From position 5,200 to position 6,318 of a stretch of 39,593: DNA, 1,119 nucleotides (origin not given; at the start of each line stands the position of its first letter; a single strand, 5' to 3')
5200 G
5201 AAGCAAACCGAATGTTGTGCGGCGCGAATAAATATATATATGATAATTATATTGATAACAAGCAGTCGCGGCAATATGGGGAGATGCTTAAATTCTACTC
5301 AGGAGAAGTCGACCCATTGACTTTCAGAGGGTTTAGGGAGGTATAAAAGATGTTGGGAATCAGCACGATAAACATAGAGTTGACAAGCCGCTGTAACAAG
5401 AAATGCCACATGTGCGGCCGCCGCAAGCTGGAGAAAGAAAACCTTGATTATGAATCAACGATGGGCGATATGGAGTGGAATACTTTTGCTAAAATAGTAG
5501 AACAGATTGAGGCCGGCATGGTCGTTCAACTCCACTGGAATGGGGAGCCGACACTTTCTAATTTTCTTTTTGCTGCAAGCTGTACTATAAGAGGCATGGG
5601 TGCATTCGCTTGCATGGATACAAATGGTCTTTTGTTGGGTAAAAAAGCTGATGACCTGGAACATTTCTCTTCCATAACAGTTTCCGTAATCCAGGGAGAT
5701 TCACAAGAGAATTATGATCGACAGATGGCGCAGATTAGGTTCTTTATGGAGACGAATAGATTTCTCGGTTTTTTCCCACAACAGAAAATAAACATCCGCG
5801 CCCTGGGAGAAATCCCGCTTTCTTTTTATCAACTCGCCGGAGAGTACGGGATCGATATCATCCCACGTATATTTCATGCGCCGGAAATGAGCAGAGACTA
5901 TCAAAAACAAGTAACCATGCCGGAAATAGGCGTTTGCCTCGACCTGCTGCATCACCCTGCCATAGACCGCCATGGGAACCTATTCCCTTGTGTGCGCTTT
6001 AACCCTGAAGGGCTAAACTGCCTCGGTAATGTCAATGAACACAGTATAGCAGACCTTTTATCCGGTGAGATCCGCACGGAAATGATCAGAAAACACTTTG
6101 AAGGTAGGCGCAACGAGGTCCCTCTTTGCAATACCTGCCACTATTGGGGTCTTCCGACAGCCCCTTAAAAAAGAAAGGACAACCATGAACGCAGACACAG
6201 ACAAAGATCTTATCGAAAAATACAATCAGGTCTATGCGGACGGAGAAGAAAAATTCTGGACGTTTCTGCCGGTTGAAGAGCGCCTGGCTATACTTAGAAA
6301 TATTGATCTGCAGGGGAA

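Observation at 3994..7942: Early-operon cassette: B12-type radical SAM, SPASM/twitch radical SAM, class I methyltransferase, Cys-rich protein and lipoprotein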

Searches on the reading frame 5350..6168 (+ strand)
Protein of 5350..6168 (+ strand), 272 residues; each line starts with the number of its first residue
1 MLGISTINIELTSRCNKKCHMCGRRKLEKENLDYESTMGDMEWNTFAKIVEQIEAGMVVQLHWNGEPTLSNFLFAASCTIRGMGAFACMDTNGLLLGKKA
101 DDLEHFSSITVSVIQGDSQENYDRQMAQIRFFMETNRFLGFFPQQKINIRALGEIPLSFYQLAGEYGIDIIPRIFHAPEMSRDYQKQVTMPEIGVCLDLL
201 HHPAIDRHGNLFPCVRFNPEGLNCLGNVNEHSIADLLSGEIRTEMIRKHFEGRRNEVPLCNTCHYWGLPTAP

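Call 4: search_protein_families(library=pfam, proteins=[window:5350-6168:+], max_evalue=0.1)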
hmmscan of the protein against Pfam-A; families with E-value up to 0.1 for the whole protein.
window:5350-6168:+ (272 aa): 2 families
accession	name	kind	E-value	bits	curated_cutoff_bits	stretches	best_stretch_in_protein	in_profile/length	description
PF13186.11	SPASM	-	7.3e-07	29.8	21.5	1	201-264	6-67/67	Iron-sulfur cluster-binding domain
PF04055.27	Radical_SAM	-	0.00025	21.7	29.5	1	9-118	1-114/166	Radical SAM superfamily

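Call 5: search_protein_families(library=ncbifam, proteins=[window:5350-6168:+], max_evalue=0.01)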
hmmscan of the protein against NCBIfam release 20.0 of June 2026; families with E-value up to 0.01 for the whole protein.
window:5350-6168:+ (272 aa): 27 families (the best 25 are shown)
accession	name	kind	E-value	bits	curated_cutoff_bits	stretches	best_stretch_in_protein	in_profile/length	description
TIGR04317.1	W_rSAM_matur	equivalog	1e-13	51.1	380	1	6-128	5-125/349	tungsten cofactor oxidoreductase radical SAM maturase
NF041298.1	rSAM_mat_DynA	equivalog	1.1e-06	27.9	450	1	204-264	258-312/356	dynobactin maturation radical SAM/SPASM protein DynA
TIGR02666.1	moaA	equivalog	1.2e-06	27.7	284.05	1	5-112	10-121/336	GTP 3',8-cyclase MoaA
NF038283.1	viperin_w_prok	equivalog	2.1e-06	27.1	180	1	6-118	3-116/281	viperin family antiviral radical SAM protein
TIGR04311.1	rSAM_Geo_metal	subfamily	3.7e-06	26.2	400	1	6-100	4-97/423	radical SAM/SPASM family putative metalloenzyme maturase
TIGR02668.1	moaA_archaeal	equivalog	4.7e-06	25.8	325.25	1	4-105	9-106/303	GTP 3',8-cyclase MoaA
NF045646.2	rSAM_Se_TrsS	equivalog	1.5e-05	23.7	490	1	6-112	87-189/441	radical SAM (seleno)protein TrsS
NF047865.1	rSAM_PapB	equivalog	2.8e-05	23.5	340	0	203-231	254-282/330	PapB family radical SAM/SPASM ranthipeptide maturase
TIGR04321.1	spiroSPASM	subfamily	2.8e-05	23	250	1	7-71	233-296/510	spiro-SPASM protein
NF033640.1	N_Twi_rSAM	subfamily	3.2e-05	23.2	170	0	5-75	111-191/398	twitch domain-containing radical SAM protein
TIGR04250.1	SCM_rSAM_ScmE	equivalog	3.3e-05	22.9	400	0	185-266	239-320/358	SynChlorMet cassette radical SAM/SPASM protein ScmE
TIGR03470.1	HpnH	equivalog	5e-05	22.4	225.05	1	8-130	31-146/318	adenosyl-hopene transferase HpnH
TIGR03942.1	sulfatase_rSAM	equivalog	5.6e-05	22.4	349.45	0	12-74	8-71/363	anaerobic sulfatase maturase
TIGR02109.1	PQQ_syn_pqqE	equivalog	6.4e-05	22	381.35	1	7-120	9-115/358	pyrroloquinoline quinone biosynthesis protein PqqE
NF045702.1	rSAM_GDGT_ether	equivalog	6.8e-05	21.7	450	1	7-114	88-194/486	tetraether lipid synthase Tes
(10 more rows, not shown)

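Call 6: search_protein_families(library=phrogs, proteins=[window:5350-6168:+], max_evalue=0.01)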
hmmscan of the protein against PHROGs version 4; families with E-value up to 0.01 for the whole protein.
window:5350-6168:+ (272 aa): 2 families
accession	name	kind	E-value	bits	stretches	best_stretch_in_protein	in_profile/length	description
phrog_1802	-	other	0.00099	19.1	1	4-124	43-173/556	radical SAM domain-containing protein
phrog_21308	-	other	0.0069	15.5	1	5-73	413-480/735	radical SAM domain-containing protein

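Call 12: find_related_loci(query=window:5350-6168:+, collection=viral_contigs, flank=10000)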
Query window:5350-6168:+ (272 aa) in viral_contigs; peptide patterns used: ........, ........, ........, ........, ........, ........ (x = any residue, [..] = any of these).
4 stretches matched a pattern; 1 encode a relative of the query (tblastn E <= 1e-3); 1 distinct loci.
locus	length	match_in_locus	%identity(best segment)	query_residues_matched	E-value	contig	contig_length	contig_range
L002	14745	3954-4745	43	1-269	2e-62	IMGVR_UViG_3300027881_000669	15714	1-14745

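Call 32: search_solved_structures(query=window:5350-6168:+, max_evalue=1, show_alignments=2)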
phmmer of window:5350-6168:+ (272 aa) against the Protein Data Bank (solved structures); distinct sequences matched with E-value up to 1: 10.
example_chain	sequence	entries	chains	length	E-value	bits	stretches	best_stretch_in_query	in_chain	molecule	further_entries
4m7s_A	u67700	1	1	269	5.9e-06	29.1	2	207-266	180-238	BtrN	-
4m7t_A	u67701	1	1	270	5.9e-06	29.1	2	207-266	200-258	BtrN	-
7bi7_A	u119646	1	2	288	0.0044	19.7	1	6-114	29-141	FeMo cofactor biosynthesis protein NifB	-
7jmb_A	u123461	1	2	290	0.0045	19.7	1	6-114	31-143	Nitrogenase iron-molybdenum cofactor biosynthesis protein NifB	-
7jma_A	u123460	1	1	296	0.0047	19.6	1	6-114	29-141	Nitrogenase iron-molybdenum cofactor biosynthesis protein NifB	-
5hyx_B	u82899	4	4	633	0.021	17.4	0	116-201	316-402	Probable LRR receptor-like serine/threonine-protein kinase At4g26540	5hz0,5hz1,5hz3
7tol_A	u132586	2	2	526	0.19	14.4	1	7-96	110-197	glycerol dibiphytanyl glycerol tetraether - macrocyclic archaeol synthase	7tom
4mna_A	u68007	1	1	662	0.56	12.8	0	133-170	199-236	LRR receptor-like serine/threonine-protein kinase FLS2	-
4mn8_A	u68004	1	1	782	0.79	12.3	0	133-170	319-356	LRR receptor-like serine/threonine-protein kinase FLS2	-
8yaa_A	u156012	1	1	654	0.98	12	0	112-167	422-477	MDIS1-interacting receptor like kinase 2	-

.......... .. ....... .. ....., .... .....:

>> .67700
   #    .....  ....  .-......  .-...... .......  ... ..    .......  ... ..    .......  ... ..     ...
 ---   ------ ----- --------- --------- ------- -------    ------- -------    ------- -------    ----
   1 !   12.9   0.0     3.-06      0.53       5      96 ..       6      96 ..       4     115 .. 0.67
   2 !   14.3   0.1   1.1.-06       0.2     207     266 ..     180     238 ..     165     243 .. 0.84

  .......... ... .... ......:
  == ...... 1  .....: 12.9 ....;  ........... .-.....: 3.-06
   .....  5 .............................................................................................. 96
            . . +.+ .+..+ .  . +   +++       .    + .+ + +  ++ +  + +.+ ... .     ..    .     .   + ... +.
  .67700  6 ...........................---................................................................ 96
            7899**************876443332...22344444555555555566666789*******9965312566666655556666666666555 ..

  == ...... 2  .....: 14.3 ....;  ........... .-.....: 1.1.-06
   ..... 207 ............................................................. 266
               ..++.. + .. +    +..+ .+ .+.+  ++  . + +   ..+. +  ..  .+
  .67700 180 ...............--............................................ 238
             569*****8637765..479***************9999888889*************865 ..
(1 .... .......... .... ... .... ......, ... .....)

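Call 45: find_homologous_proteins(query=window:5350-6168:+, max_evalue=0.00001)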
Query window:5350-6168:+ (272 aa): 569 proteins with E <= 0.00001 among 809 candidates; the best 120 are listed.
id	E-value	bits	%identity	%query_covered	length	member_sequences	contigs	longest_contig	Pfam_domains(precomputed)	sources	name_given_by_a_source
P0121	6.6e-188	641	100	100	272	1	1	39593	PF13186.12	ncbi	ncbi:MAG: SPASM domain-containing protein [Desulfobacterales bacterium]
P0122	7.9e-155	532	86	100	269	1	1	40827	PF13186.12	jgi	jgi:radical SAM protein with 4Fe4S-binding SPASM domain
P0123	9.6e-155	532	84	100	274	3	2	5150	PF13186.12,PF04055.28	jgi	jgi:radical SAM protein with 4Fe4S-binding SPASM domain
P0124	1.5e-151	522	82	100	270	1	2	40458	PF13186.12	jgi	jgi:radical SAM protein with 4Fe4S-binding SPASM domain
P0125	3.1e-107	376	62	99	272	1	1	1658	PF13186.12,PF04055.28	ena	-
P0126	6.9e-104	365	61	100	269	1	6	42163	PF13186.12,PF04055.28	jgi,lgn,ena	-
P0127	5.5e-100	352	60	99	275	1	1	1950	PF13186.12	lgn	-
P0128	3.1e-98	347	59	99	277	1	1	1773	PF13186.12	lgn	-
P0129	1.0e-94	335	57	99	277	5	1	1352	PF13186.12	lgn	-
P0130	1.0e-93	332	55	100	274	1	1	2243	PF13186.12,PF04055.28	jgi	jgi:radical SAM protein with 4Fe4S-binding SPASM domain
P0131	1.4e-91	325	53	100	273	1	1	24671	PF13186.12,PF04055.28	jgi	jgi:radical SAM protein with 4Fe4S-binding SPASM domain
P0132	1.5e-89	318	53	100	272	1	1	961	PF13186.12,PF04055.28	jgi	jgi:radical SAM protein with 4Fe4S-binding SPASM domain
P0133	2.3e-87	311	56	99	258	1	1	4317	PF13186.12,PF04055.28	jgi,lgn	-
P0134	4.4e-86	307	54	99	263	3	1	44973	PF13186.12,PF04055.28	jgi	jgi:radical SAM protein with 4Fe4S-binding SPASM domain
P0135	9.7e-85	302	54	92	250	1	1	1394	PF13186.12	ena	-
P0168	6.5e-58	214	42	99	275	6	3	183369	PF13186.12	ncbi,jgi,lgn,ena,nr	ncbi:MAG TPA: radical SAM/SPASM domain-containing protein [Candidatus Omnitrophota bacterium]|nr:SPA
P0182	3.9e-56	209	41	99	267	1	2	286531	PF13186.12,PF04055.28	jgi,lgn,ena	-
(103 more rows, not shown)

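Call 48: find_encoding_contigs(protein=P0168, flank=10000, max_places=1)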
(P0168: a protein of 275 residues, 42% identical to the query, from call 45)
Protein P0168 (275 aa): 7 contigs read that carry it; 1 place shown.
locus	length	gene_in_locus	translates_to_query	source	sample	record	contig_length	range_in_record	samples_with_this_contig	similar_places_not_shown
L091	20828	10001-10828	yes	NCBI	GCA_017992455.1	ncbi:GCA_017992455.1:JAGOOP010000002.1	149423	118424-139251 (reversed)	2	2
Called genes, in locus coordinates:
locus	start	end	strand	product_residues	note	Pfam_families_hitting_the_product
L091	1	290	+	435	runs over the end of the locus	PF03446:NAD_binding_2 (faint), PF03721:UDPG_MGDP_dh_N, PF03807:F420_oxidored (faint), PF00984:UDPG_MGDP_dh, PF03720:UDPG_MGDP_dh_C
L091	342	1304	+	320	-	PF01073:3Beta_HSD, PF01370:Epimerase, PF02719:Polysacc_synt_2 (weak), PF04321:RmlD_sub_bind (weak), PF07993:NAD_binding_4 (faint), PF16363:GDP_Man_Dehyd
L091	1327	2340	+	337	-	-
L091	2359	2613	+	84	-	PF03083:MtN3_slv, PF04193:PQ-loop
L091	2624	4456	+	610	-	PF14528:LAGLIDADG_3 (faint), PF00112:Peptidase_C1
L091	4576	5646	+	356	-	PF01370:Epimerase, PF04321:RmlD_sub_bind (weak), PF16363:GDP_Man_Dehyd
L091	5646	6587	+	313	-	PF01370:Epimerase, PF02719:Polysacc_synt_2 (faint), PF04321:RmlD_sub_bind, PF16363:GDP_Man_Dehyd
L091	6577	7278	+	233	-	PF02348:CTP_transf_3, PF12804:NTP_transf_3 (weak)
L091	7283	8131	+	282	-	PF03102:NeuB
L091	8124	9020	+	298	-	PF13489:Methyltransf_23, PF13847:Methyltransf_31 (weak), PF08241:Methyltransf_11, PF08242:Methyltransf_12, PF13649:Methyltransf_25 (weak)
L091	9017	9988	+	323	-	PF01063:Aminotran_4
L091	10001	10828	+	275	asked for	PF13186:SPASM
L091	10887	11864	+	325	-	PF01073:3Beta_HSD, PF01370:Epimerase, PF02719:Polysacc_synt_2, PF04321:RmlD_sub_bind, PF07993:NAD_binding_4 (faint), PF16363:GDP_Man_Dehyd, PF13460:NAD_binding_10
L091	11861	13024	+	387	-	PF01041:DegT_DnrJ_EryC1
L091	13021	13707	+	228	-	PF02585:PIG-L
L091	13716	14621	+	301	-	PF00583:Acetyltransf_1, PF08445:FR47 (weak)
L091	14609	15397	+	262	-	PF01207:Dus (weak)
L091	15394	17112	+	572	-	PF13489:Methyltransf_23, PF08241:Methyltransf_11, PF08242:Methyltransf_12, PF13649:Methyltransf_25, PF13847:Methyltransf_31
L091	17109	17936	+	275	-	PF04909:Amidohydro_2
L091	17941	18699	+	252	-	PF08889:WbqC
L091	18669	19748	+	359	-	PF03102:NeuB, PF08666:SAF (weak)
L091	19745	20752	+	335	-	PF01408:GFO_IDH_MocA, PF22725:GFO_IDH_MocA_C3, PF02894:GFO_IDH_MocA_C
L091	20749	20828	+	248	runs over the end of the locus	PF02348:CTP_transf_3, PF12804:NTP_transf_3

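Call 49: find_encoding_contigs(protein=P0182, flank=10000, max_places=1)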
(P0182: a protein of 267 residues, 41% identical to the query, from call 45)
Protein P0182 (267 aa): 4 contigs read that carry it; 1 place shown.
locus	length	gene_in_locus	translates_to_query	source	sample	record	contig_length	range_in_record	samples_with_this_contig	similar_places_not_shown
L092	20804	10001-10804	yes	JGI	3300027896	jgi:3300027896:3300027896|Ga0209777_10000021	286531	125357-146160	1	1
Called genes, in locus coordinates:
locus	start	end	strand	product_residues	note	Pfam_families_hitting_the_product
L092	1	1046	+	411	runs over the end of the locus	PF00534:Glycos_transf_1, PF13692:Glyco_trans_1_4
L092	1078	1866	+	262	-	PF00483:NTP_transferase, PF12804:NTP_transf_3 (weak)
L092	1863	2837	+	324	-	PF01073:3Beta_HSD, PF01370:Epimerase, PF02719:Polysacc_synt_2, PF04321:RmlD_sub_bind, PF16363:GDP_Man_Dehyd, PF07993:NAD_binding_4 (weak)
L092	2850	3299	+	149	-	PF00908:dTDP_sugar_isom, PF05523:FdtA (weak), PF14667:Polysacc_synt_C (weak)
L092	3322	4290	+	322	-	PF01073:3Beta_HSD, PF01370:Epimerase, PF02719:Polysacc_synt_2, PF04321:RmlD_sub_bind, PF13460:NAD_binding_10, PF16363:GDP_Man_Dehyd, PF07993:NAD_binding_4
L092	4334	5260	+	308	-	PF00535:Glycos_transf_2, PF10111:Glyco_tranf_2_2, PF13641:Glyco_tranf_2_3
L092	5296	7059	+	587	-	PF27878:PFTS_polysacc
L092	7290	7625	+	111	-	PF13565:HTH_32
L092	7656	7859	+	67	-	-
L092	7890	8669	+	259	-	-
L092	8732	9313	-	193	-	PF01797:Y1_Tnp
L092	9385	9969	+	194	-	PF13580:SIS_2, PF01380:SIS (weak)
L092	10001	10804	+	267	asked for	PF04055:Radical_SAM (weak), PF13186:SPASM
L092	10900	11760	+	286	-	PF03102:NeuB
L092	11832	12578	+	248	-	PF02348:CTP_transf_3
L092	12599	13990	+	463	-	PF00202:Aminotran_3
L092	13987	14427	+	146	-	PF00903:Glyoxalase, PF12681:Glyoxalase_2 (weak), PF13468:Glyoxalase_3 (weak), PF13669:Glyoxalase_4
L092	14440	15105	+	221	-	PF05148:Methyltransf_8 (weak), PF13489:Methyltransf_23, PF13847:Methyltransf_31 (weak), PF08241:Methyltransf_11, PF08242:Methyltransf_12 (faint), PF13649:Methyltransf_25 (weak)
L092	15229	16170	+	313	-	PF13489:Methyltransf_23, PF08003:Methyltransf_9 (weak), PF13847:Methyltransf_31 (weak), PF08241:Methyltransf_11, PF08242:Methyltransf_12 (weak), PF13649:Methyltransf_25 (weak)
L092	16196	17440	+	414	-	PF02310:B12-binding, PF04055:Radical_SAM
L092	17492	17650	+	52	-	-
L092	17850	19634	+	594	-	PF00664:ABC_membrane, PF00005:ABC_tran, PF13401:AAA_22 (faint), PF02463:SMC_N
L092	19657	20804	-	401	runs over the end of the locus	PF00483:NTP_transferase, PF12804:NTP_transf_3, PF24894:Hexapep_GlmU (faint), PF25084:LbH_EIF2B, PF00132:Hexapep, PF14602:Hexapep_2 (weak), PF25087:GMPPB_C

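Call 68: predict_structure(alignment_id=A4)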
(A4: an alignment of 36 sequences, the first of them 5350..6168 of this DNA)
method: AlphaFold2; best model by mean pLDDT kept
length: 272 residues; sequences in the alignment: 36
mean_pLDDT: 88.3   pTM: 0.87
mean pLDDT of the five models: 88.3, 88.1, 86.9, 86.1, 80.5
residues with pLDDT >= 90: 175; 70-90: 64; 50-70: 26; < 50: 7
segments of 3 or more residues with pLDDT < 50: 177-180, 270-272
pLDDT, mean of each block of 10 residues (from residue 1): 89 87 77 89 98 96 93 97 97 95 95 92 97 90 84 93 96 61 62 81 96 89 96 97 94 89 63 47
secondary structure, 60 per line:
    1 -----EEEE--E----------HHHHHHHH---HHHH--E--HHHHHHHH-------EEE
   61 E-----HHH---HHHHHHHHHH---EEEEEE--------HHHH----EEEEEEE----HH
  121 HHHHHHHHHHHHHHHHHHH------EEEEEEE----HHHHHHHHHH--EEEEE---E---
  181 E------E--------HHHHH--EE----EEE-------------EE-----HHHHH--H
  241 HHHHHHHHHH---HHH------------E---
elements in order: E6-9 H23-30 H34-37 H43-50 E58-61 H73-82 E86-91 H100-103 E108-114 H119-139 E146-152 H157-166 E169-173 H197-201 E210-212 H233-237 H240-250
